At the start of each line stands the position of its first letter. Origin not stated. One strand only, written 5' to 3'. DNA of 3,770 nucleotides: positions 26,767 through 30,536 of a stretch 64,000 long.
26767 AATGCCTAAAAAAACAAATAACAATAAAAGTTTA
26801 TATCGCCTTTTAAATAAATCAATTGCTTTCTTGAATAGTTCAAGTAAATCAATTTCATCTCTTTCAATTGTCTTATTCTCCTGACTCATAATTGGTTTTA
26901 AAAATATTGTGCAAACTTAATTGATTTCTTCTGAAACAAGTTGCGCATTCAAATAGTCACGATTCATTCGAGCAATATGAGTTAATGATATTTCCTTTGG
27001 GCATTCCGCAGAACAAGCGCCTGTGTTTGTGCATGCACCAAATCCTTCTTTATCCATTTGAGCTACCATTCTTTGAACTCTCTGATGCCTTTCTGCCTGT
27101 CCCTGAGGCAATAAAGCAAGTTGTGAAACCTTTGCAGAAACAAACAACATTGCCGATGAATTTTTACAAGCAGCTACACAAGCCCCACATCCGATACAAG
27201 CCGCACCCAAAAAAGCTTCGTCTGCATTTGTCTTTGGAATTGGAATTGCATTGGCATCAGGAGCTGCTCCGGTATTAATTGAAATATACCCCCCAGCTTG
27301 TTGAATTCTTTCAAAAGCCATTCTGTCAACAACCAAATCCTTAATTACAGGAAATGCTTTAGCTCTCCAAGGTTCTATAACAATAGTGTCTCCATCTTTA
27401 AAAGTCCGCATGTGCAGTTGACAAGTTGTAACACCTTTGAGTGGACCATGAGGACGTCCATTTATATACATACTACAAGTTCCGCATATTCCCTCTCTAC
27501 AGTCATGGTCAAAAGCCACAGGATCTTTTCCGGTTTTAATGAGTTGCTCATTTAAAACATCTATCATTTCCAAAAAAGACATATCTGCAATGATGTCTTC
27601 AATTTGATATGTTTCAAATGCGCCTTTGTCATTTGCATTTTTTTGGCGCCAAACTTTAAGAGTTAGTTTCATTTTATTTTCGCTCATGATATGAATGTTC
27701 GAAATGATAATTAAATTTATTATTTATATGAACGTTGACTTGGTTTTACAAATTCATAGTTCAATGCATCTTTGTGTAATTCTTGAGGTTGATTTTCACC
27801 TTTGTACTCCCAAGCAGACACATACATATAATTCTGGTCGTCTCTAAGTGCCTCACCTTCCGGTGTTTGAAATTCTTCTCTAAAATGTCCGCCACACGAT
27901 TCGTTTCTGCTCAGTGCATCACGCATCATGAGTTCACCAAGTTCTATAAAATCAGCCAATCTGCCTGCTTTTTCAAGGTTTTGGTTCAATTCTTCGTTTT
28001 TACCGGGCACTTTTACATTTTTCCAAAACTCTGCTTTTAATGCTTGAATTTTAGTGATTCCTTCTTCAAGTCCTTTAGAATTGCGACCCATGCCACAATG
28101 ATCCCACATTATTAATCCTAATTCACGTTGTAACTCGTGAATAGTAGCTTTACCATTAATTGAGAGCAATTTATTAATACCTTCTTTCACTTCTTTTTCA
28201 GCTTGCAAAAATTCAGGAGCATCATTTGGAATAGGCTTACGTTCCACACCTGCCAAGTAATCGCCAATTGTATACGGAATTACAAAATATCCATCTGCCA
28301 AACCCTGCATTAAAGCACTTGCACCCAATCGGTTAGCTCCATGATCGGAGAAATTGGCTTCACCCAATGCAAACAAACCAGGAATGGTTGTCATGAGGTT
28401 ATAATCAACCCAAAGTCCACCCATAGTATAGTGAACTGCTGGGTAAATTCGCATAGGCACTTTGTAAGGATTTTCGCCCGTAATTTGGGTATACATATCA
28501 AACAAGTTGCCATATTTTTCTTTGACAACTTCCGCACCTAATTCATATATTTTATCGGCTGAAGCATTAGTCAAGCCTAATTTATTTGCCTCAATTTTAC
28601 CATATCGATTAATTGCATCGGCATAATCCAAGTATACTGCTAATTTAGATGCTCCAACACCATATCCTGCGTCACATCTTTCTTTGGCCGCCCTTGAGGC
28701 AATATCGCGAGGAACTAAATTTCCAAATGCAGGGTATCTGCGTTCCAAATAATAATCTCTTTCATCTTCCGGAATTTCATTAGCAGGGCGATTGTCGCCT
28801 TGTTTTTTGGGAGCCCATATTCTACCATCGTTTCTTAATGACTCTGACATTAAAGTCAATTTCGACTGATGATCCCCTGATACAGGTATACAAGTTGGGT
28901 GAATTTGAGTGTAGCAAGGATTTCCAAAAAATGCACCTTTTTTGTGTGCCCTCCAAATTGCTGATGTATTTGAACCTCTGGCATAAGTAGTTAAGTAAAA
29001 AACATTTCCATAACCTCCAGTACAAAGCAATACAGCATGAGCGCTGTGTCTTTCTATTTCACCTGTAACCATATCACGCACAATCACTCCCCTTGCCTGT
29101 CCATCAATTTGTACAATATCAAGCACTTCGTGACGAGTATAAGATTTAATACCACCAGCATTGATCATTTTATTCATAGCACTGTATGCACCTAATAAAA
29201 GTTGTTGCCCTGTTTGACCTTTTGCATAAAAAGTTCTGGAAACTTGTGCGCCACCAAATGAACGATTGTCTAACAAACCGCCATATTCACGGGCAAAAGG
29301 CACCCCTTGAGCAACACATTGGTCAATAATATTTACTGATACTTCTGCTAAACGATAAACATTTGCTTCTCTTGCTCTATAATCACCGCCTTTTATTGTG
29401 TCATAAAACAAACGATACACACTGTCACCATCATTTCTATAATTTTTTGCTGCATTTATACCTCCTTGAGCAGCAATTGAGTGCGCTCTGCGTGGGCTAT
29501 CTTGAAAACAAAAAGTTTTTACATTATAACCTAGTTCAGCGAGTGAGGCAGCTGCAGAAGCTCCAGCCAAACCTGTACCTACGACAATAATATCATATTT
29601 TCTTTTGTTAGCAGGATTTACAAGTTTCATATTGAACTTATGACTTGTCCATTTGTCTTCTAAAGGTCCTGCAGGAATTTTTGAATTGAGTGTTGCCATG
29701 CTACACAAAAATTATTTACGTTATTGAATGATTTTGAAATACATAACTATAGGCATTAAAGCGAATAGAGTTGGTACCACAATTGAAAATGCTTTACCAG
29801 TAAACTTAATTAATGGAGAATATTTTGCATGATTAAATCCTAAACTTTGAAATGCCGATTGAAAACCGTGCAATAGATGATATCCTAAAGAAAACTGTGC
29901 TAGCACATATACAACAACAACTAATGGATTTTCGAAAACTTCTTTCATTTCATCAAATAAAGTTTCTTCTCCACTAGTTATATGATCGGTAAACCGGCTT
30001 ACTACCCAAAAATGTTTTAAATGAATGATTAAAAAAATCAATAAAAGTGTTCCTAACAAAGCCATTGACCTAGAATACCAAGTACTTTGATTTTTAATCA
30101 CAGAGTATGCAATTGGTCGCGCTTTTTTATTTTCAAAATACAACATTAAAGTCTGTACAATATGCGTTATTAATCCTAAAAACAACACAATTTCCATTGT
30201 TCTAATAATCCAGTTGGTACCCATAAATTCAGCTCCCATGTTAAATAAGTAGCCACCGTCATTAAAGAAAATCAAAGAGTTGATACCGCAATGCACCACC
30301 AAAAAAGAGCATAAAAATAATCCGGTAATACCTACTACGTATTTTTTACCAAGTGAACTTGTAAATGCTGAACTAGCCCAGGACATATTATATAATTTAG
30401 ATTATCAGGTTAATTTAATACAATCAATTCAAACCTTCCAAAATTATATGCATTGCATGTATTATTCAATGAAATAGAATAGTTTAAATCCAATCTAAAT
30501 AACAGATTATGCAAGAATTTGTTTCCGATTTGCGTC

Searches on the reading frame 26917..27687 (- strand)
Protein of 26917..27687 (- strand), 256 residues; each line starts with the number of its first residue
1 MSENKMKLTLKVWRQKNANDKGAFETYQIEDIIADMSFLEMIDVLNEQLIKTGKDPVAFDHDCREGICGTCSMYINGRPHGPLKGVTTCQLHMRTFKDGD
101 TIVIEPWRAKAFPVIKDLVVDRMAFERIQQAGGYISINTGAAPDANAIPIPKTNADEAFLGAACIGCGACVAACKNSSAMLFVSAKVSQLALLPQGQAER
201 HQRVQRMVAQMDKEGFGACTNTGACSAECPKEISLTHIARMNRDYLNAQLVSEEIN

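Call 52: search_protein_families(library=pfam, proteins=[window:26917-27687:-], max_evalue=0.00001)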
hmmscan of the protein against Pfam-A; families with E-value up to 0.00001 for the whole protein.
window:26917-27687:- (256 aa): 4 families
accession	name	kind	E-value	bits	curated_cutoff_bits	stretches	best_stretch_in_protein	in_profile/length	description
PF13085.11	Fer2_3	-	9e-26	90.4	27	1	9-125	1-105/107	2Fe-2S iron-sulfur cluster binding domain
PF13183.11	Fer4_8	-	1e-08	36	27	1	163-233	4-68/68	4Fe-4S dicluster domain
PF12838.12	Fer4_7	-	8.3e-08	33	27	1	164-232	2-51/52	4Fe-4S dicluster domain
PF13187.11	Fer4_9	-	5.4e-06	26.8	27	0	163-232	1-50/52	4Fe-4S dicluster domain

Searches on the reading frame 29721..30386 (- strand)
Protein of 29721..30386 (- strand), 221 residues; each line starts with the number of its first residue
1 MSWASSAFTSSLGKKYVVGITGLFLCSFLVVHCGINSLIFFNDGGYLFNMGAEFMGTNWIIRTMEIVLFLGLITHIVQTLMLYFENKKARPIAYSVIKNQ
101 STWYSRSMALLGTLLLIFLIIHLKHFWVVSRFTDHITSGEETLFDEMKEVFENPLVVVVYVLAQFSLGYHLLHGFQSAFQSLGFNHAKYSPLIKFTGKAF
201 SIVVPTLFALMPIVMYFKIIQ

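Call 52: search_protein_families(library=pfam, proteins=[window:29721-30386:-], max_evalue=0.00001)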
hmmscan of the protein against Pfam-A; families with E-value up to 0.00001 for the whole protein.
window:29721-30386:- (221 aa): 0 families

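Call 73: search_protein_families(library=ncbifam, proteins=[window:29721-30386:-], max_evalue=0.001)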
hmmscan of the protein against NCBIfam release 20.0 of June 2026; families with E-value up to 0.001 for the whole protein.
window:29721-30386:- (221 aa): 1 family
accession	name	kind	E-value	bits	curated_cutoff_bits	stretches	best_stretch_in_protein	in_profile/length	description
TIGR02046.1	sdhC_b558_fam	subfamily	2.2e-47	161.4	96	1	10-218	1-210/212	succinate dehydrogenase (or fumarate reductase) cytochrome b subunit, b558 family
